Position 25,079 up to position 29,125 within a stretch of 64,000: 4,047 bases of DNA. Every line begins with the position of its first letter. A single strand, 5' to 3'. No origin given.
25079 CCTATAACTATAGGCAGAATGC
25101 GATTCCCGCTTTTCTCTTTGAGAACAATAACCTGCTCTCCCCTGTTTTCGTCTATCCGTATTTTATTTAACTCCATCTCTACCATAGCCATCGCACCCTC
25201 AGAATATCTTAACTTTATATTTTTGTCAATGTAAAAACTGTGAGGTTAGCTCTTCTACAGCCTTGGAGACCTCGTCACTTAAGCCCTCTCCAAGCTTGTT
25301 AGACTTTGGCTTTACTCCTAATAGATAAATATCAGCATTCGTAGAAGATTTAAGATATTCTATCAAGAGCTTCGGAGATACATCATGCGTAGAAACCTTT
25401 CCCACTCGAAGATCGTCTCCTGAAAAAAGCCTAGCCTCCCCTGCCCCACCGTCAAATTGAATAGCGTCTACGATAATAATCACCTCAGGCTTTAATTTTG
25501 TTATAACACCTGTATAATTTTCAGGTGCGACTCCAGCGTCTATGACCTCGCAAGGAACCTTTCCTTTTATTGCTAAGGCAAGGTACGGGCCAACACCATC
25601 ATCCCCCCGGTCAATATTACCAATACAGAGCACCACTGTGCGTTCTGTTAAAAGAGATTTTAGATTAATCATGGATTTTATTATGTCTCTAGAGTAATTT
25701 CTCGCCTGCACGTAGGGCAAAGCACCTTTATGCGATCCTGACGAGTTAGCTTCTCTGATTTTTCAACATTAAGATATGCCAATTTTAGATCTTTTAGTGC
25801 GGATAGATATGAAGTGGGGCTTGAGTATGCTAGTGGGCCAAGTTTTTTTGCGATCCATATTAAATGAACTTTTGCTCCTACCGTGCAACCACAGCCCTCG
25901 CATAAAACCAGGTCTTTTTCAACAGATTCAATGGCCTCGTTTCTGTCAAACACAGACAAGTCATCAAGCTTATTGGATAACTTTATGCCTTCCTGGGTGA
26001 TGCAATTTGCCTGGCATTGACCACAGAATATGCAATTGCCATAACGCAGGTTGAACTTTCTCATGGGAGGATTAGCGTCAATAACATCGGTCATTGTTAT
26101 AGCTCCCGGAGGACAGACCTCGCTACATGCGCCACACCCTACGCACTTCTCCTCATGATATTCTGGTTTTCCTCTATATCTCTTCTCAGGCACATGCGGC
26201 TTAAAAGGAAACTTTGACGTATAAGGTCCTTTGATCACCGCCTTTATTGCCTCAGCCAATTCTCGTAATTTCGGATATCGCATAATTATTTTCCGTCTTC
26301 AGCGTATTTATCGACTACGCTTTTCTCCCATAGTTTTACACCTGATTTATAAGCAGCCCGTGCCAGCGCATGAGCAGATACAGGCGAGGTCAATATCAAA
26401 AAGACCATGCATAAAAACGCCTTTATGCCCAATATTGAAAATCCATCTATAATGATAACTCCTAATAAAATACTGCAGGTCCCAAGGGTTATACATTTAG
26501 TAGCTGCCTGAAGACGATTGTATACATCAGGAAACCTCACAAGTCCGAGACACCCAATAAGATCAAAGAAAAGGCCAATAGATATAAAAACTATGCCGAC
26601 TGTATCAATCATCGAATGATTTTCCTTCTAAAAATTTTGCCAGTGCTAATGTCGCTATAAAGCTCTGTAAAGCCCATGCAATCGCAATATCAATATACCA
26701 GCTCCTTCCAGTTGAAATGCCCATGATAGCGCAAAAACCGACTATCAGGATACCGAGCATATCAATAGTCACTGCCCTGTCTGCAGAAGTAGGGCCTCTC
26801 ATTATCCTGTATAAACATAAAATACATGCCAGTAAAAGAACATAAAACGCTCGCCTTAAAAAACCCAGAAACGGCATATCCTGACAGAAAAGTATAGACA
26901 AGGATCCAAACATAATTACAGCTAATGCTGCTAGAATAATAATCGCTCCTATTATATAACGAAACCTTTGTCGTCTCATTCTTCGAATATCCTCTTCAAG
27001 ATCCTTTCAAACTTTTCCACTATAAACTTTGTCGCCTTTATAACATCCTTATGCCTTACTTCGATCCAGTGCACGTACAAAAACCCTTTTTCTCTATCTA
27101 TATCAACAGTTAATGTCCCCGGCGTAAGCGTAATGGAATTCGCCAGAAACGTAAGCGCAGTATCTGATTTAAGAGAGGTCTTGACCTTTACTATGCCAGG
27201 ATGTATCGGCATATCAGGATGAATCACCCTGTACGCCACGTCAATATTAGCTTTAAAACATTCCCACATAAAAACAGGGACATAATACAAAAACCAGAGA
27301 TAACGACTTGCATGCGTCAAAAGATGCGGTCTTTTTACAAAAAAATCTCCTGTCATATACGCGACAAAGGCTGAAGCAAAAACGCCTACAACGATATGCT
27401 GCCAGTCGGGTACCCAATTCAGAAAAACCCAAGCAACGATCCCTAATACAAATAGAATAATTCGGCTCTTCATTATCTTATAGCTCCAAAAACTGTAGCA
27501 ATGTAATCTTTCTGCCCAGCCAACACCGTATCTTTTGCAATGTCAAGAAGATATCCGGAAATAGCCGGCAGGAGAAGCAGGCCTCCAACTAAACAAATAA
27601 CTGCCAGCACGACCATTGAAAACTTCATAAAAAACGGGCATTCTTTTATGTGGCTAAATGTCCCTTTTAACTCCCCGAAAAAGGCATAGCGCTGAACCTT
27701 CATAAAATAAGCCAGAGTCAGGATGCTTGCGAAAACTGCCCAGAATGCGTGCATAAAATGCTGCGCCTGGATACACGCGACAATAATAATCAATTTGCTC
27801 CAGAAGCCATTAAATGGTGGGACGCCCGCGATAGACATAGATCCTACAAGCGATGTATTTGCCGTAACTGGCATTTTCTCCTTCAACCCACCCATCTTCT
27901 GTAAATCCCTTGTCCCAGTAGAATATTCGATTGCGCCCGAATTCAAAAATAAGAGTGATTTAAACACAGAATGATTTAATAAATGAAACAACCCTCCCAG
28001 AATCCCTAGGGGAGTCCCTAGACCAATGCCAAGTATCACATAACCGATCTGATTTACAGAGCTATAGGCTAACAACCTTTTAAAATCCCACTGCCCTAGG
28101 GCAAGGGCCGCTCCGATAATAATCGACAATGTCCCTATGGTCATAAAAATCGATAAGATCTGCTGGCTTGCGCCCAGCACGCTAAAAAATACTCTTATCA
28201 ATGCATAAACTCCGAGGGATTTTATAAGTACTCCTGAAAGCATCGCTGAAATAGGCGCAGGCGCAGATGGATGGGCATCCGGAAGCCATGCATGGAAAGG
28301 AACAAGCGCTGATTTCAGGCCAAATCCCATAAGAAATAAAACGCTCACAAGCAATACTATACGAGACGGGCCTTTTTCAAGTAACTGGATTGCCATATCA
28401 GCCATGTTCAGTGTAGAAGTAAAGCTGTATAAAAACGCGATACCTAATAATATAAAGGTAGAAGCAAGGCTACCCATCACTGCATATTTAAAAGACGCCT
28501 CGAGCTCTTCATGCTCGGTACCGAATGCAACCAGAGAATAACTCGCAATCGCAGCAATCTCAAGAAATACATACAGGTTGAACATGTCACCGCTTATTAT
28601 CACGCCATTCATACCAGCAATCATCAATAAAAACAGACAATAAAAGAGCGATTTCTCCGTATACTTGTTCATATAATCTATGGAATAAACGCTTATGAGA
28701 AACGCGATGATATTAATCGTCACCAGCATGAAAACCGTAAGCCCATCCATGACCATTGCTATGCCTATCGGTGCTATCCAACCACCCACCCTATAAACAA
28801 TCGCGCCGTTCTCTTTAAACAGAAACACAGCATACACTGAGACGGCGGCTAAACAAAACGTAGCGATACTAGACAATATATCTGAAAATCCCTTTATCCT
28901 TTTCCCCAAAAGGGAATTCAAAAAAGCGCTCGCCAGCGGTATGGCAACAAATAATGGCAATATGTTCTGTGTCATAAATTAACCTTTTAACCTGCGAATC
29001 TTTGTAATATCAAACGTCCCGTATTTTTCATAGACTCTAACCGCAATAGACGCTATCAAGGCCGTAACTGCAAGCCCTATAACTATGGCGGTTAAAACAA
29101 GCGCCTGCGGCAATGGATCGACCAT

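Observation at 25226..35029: Mrp-linked group-4 [NiFe] hydrogenase with two antiporter-like subunits and a non-canonical gene order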

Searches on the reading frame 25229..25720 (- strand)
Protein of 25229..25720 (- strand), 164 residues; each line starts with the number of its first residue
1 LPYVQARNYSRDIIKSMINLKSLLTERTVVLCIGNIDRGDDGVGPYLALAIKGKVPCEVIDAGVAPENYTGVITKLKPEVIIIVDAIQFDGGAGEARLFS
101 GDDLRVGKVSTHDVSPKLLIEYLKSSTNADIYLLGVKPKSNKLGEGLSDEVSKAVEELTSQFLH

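Call 5: search_protein_families(library=pfam, proteins=[window:25229-25720:-])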
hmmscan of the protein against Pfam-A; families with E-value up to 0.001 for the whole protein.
window:25229-25720:- (164 aa): 1 family
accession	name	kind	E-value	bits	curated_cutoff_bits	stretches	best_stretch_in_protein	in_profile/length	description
PF01750.23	HycI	-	1.1e-16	61.3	23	1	57-162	17-127/130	Hydrogenase maturation protease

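Call 85: search_protein_families(library=ncbifam, proteins=[window:25229-25720:-], max_evalue=0.00001)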
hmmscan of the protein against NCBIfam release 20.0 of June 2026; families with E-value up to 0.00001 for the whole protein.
window:25229-25720:- (164 aa): 4 families
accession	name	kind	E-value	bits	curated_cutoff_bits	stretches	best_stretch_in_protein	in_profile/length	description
TIGR00142.1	hycI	equivalog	9e-31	106.6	119.1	1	29-161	2-137/146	hydrogenase maturation peptidase HycI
TIGR00072.1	hydrog_prot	superfamily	3.5e-30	104.9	47.45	1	29-161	1-140/145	hydrogenase maturation protease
TIGR00130.1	frhD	equivalog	1.9e-12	47.5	134.95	1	25-158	2-143/153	coenzyme F420-reducing hydrogenase, FrhD protein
TIGR00140.1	hupD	subfamily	5.8e-08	32.8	151.8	1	29-161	2-142/151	HyaD/HybD family hydrogenase maturation endopeptidase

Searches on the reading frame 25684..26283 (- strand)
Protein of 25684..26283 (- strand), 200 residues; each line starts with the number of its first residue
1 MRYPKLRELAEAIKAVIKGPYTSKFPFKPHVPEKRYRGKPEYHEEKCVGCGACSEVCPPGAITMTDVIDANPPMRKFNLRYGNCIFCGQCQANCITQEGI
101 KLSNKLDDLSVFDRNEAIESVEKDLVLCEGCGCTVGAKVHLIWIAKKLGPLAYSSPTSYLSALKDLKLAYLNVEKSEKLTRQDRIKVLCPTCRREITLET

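Call 5: search_protein_families(library=pfam, proteins=[window:25684-26283:-])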
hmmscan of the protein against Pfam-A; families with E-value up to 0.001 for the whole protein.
window:25684-26283:- (200 aa): 10 families
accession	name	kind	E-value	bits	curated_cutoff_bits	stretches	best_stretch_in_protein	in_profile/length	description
PF12838.12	Fer4_7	-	2.5e-11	44.3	27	1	46-96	1-50/52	4Fe-4S dicluster domain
PF00037.32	Fer4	-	2.1e-09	37.2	21.1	1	41-63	2-24/24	4Fe-4S binding domain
PF13187.11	Fer4_9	-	1.3e-08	35.2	27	2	46-96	1-49/52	4Fe-4S dicluster domain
PF13237.11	Fer4_10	-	6.1e-08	32.9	25.5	1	40-94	2-52/53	4Fe-4S dicluster domain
PF12797.12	Fer4_2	-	4.3e-06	26.8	24.5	1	39-58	2-21/22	4Fe-4S binding domain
PF12837.12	Fer4_6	-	5.3e-06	26.6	25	1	40-62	2-24/24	4Fe-4S binding domain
PF14697.11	Fer4_21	-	1.6e-05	25.4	35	1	41-64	35-59/59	4Fe-4S dicluster domain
PF13183.11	Fer4_8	-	4.6e-05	24.3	27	0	45-58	3-16/68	4Fe-4S dicluster domain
PF25160.1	LdpA_Fe-S-bd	-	0.0001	22.4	27.6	1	43-66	24-47/49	LdpA Fe-S cluster-binding domain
PF13484.11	Fer4_16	-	0.00033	21.8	30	1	46-72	1-28/66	4Fe-4S double cluster binding domain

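Call 8: search_protein_families(library=ncbifam, proteins=[window:25684-26283:-])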
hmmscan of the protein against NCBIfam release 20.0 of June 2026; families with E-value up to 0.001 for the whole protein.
window:25684-26283:- (200 aa): 47 families (the best 25 are shown)
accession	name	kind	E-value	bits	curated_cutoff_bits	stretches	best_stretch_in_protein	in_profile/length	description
NF009053.0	PRK12387.1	subfamily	6.1e-29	101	204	1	14-195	6-161/180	formate hydrogenlyase complex iron-sulfur subunit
NF006076.0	PRK08222.1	equivalog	8.7e-23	81.1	270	1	14-138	6-127/181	hydrogenase 4 subunit H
NF006221.0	PRK08348.1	subfamily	1.8e-18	66.6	124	1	8-105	6-97/136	NADH-plastoquinone oxidoreductase subunit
TIGR01971.1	NuoI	subfamily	3.4e-17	62.2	113.05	1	12-116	5-113/121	NADH-quinone oxidoreductase, chain I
NF010590.0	PRK13984.1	equivalog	3.7e-15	55.1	946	1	11-103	16-111/611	putative oxidoreductase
NF004537.0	PRK05888.1-3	equivalog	6.2e-15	55.3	163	1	12-118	30-147/204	NADH-quinone oxidoreductase subunit NuoI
NF004543.0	PRK05888.2-5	equivalog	6.6e-13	48.6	243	1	12-96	26-112/217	NADH-quinone oxidoreductase subunit NuoI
NF040612.1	F420_dehyd_FpoI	exception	1.1e-12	48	180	1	6-96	3-96/135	F420H2 dehydrogenase subunit FpoI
NF004536.0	PRK05888.1-1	equivalog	1.6e-12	47.1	212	1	7-133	15-144/180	NADH-quinone oxidoreductase subunit NuoI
NF004540.0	PRK05888.2-1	equivalog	3.1e-12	46.3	215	1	7-119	6-121/139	NADH-quinone oxidoreductase subunit NuoI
TIGR00403.1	ndhI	equivalog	6.8e-12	45.3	302.35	1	16-116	33-134/183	NAD(P)H-quinone oxidoreductase subunit I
NF004541.0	PRK05888.2-2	equivalog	7.3e-11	42.2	217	1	9-118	24-128/168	NADH-quinone oxidoreductase subunit NuoI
NF004545.0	PRK05888.3-1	equivalog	4.8e-10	39.3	229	1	9-108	30-131/154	NADH-quinone oxidoreductase subunit NuoI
NF042909.1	FMH_DH_FwdF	exception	4.7e-09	35.8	375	1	41-132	11-108/336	tungsten-dependent formylmethanofuran dehydrogenase subunit FwdF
NF004538.0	PRK05888.1-4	equivalog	5.6e-09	35.8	135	1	14-119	25-135/162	NADH-quinone oxidoreductase subunit NuoI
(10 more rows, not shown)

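Call 64: search_solved_structures(query=window:25684-26283:-, max_evalue=0.00001, show_alignments=1)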
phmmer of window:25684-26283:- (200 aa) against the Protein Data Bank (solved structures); distinct sequences matched with E-value up to 0.00001: 45.
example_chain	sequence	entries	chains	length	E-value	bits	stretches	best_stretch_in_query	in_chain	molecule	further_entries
7z0s_F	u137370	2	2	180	2e-19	72.9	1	13-133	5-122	Formate hydrogenlyase subunit 6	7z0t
9sfi_T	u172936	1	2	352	1.1e-13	54.1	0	44-103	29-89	4Fe-4S ferredoxin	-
5t5i_F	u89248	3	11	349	1.4e-13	53.7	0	40-96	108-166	Tungsten formylmethanofuran dehydrogenase subunit fwdF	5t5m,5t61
9sw6_G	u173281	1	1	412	4.5e-13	52.1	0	45-94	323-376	Polyferredoxin protein MvhB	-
7bkb_K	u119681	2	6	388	6.4e-13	51.6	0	26-97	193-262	Formylmethanofuran dehydrogenase, subunit F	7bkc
9sw6_H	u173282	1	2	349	6.4e-13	51.6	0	40-102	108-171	Tungsten formylmethanofuran dehydrogenase, subunit F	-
6cfw_N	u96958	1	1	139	2.7e-12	49.5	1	9-105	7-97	NADH-plastoquinone oxidoreductase subunit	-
6u8y_N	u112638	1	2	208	5.3e-12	48.6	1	12-96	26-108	NADH dehydrogenase subunit I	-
7b0n_I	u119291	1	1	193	5.7e-12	48.5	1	9-104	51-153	Subunit NUIM of protein NADH:Ubiquinone Oxidoreductase (Complex I)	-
6hum_I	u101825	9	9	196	7.9e-12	48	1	18-117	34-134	NAD(P)H-quinone oxidoreductase subunit I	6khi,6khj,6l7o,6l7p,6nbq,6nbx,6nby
9iho_I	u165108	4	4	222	8.2e-12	48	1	12-103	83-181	NUIM (TYKY) subunit of mitochondrial NADH:ubiquinone oxidoreductase (Complex I)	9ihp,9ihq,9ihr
6gcs_I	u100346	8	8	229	8.8e-12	47.9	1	9-103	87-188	TYKY SUBUNIT (NUIM) | Subunit NUIM of NADH:Ubiquinone Oxidoreductase (Complex I)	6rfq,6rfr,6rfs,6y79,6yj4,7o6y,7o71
7wfg_I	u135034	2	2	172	3.3e-11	46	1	19-116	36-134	NAD(P)H-quinone oxidoreductase subunit I, chloroplastic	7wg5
7eu3_I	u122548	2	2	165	4.6e-11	45.5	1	19-116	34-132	NAD(P)H-quinone oxidoreductase subunit I, chloroplastic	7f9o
9grx_I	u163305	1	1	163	6e-11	45.2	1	19-116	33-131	NAD(P)H-quinone oxidoreductase subunit I, chloroplastic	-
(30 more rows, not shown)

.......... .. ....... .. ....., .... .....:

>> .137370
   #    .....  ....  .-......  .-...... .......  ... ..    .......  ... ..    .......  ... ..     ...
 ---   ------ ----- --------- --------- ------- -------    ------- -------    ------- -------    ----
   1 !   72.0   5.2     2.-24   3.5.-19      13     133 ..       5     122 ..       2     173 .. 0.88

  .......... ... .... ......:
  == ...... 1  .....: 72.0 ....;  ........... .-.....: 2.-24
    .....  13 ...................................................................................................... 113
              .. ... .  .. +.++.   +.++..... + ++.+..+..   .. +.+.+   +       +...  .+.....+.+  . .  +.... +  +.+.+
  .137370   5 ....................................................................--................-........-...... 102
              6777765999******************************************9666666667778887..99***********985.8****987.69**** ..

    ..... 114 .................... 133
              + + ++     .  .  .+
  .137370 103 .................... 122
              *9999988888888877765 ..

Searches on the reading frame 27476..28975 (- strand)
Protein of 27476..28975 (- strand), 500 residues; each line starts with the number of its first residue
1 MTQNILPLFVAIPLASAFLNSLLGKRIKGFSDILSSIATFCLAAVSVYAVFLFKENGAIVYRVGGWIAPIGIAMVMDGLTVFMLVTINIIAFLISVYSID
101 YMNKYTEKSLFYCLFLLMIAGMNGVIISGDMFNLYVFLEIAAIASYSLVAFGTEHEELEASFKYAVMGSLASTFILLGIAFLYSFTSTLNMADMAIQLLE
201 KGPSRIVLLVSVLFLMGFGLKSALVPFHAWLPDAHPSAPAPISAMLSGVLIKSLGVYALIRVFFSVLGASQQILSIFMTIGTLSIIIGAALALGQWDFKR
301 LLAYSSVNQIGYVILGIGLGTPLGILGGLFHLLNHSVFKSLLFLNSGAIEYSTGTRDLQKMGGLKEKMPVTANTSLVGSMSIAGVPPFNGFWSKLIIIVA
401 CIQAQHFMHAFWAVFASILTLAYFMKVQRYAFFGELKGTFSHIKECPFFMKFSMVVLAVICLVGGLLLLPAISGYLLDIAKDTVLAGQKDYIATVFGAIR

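Call 4: search_protein_families(library=pfam, proteins=[window:27476-28975:-])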
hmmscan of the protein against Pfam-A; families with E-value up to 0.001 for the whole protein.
window:27476-28975:- (500 aa): 3 families
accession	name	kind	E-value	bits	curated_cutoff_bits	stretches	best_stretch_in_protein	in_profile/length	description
PF00361.26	Proton_antipo_M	-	1.8e-71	241.2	21.5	1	128-420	1-294/294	NADH:quinone oxidoreductase/Mrp antiporter, TM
PF00662.26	Proton_antipo_N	-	2.1e-07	31.2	24.5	1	70-111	9-50/51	NADH-Ubiquinone oxidoreductase (complex I), chain 5 N-terminus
PF10125.14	NADHdeh_related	-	2.4e-06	27.6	27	1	121-230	78-184/218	NADH dehydrogenase I, subunit N related protein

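Call 8: search_protein_families(library=ncbifam, proteins=[window:27476-28975:-])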
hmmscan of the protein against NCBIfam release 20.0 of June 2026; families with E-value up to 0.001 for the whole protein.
window:27476-28975:- (500 aa): 75 families (the best 25 are shown)
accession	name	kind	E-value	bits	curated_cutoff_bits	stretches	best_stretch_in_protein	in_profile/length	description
NF006240.0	PRK08376.1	subfamily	1.6e-116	390.3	662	1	2-497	3-519/521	putative monovalent cation/H+ antiporter subunit D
NF009306.0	PRK12663.1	equivalog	1.8e-104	350.3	542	1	2-496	2-492/498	Na+/H+ antiporter subunit D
NF005818.0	PRK07691.1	equivalog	4.4e-98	329.4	586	1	2-495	2-493/496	Na+/H+ antiporter subunit D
NF006241.0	PRK08377.1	equivalog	1.1e-97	328.1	645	1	7-466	6-461/494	NADH dehydrogenase subunit N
NF009305.0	PRK12662.1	equivalog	3.1e-94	316.5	700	1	5-470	5-478/492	putative monovalent cation/H+ antiporter subunit D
NF006419.0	PRK08668.1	equivalog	1.4e-93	314.7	617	1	6-488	4-486/613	NADH dehydrogenase subunit M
NF005086.0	PRK06521.1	equivalog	7.4e-93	312.2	667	1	4-468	6-492/669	hydrogenase 4 subunit B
NF009308.0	PRK12665.1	equivalog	3.6e-89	299.7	585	1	3-437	6-443/531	Na+/H+ antiporter subunit D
NF006238.0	PRK08375.1-4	equivalog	1.3e-82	278.4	626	1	1-435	1-432/531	putative monovalent cation/H+ antiporter subunit D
NF005097.0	PRK06525.1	equivalog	2.1e-80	270.8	430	1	10-469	9-476/480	hydrogenase 4 subunit D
TIGR00944.1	2a6301s04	subfamily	4e-80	270.3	692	1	5-463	2-457/463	multicomponent K+/H+ antiporter, MrpD/PhaD subunit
NF005141.0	PRK06590.1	equivalog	1.4e-79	268.7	556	1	4-483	3-483/615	NADH-quinone oxidoreductase subunit L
NF004920.0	PRK06277.1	equivalog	3.6e-78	263.5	578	1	4-467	2-460/478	energy conserving hydrogenase EhbF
NF009288.0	PRK12648.1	equivalog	2.2e-77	261.1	1104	1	5-488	2-490/954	monovalent cation/H+ antiporter subunit A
TIGR01972.1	NDH_I_M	subfamily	3.2e-77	260.2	263.8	1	6-466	1-466/486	NADH-quinone oxidoreductase subunit M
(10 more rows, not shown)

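Call 38: search_solved_structures(query=window:27476-28975:-, max_evalue=1e-30)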
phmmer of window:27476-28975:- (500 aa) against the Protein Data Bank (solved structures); distinct sequences matched with E-value up to 1e-30: 55.
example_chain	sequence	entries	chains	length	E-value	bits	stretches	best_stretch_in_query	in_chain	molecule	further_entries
6cfw_H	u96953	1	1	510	3.7e-83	283.8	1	6-469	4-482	Monovalent cation/H+ antiporter subunit D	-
7qru_D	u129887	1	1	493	4.2e-78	267.1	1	7-480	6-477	Na+/H+ antiporter subunit D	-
6u8y_H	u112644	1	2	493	1.9e-72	248.4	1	5-467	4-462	NADH dehydrogenase subunit N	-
6z16_D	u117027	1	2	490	6.7e-66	226.9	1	4-468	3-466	Multisubunit Na+/H+ antiporter, D subunit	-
7d3u_D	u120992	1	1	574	1.2e-61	212.9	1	3-440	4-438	Monovalent Na+/H+ antiporter subunit D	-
6hum_F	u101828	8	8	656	6.4e-55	190.7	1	69-437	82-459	NADH dehydrogenase subunit 5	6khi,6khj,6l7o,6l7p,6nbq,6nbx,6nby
4he8_L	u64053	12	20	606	2.4e-51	178.9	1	10-471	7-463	NADH-quinone oxidoreductase subunit 12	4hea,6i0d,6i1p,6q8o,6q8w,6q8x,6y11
7qru_A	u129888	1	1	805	4.3e-51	178.1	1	54-475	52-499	Na+/H+ antiporter subunit A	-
6z16_A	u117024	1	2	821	9.4e-48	167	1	55-465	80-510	Multisubunit Na+/H+ antiporter, A subunit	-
6u8y_X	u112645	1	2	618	2.7e-46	162.3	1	4-466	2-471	NADH dehydrogenase subunit M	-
8e9g_L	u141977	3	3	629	6.7e-46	160.9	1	8-469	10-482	NADH-quinone oxidoreductase, L subunit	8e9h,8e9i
7eu3_F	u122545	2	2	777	3.3e-44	155.4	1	32-443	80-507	NAD(P)H-quinone oxidoreductase subunit F | NADH-plastoquinone oxidoreductase subunit 5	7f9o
9grx_F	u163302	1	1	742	7.3e-43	150.9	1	70-437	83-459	NAD(P)H-quinone oxidoreductase subunit 5, chloroplastic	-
7z0s_C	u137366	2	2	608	3.3e-42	148.8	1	57-473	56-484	Formate hydrogenlyase subunit 3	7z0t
6tjv_D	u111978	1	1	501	8.3e-41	144.1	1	5-462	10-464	NADH dehydrogenase subunit 4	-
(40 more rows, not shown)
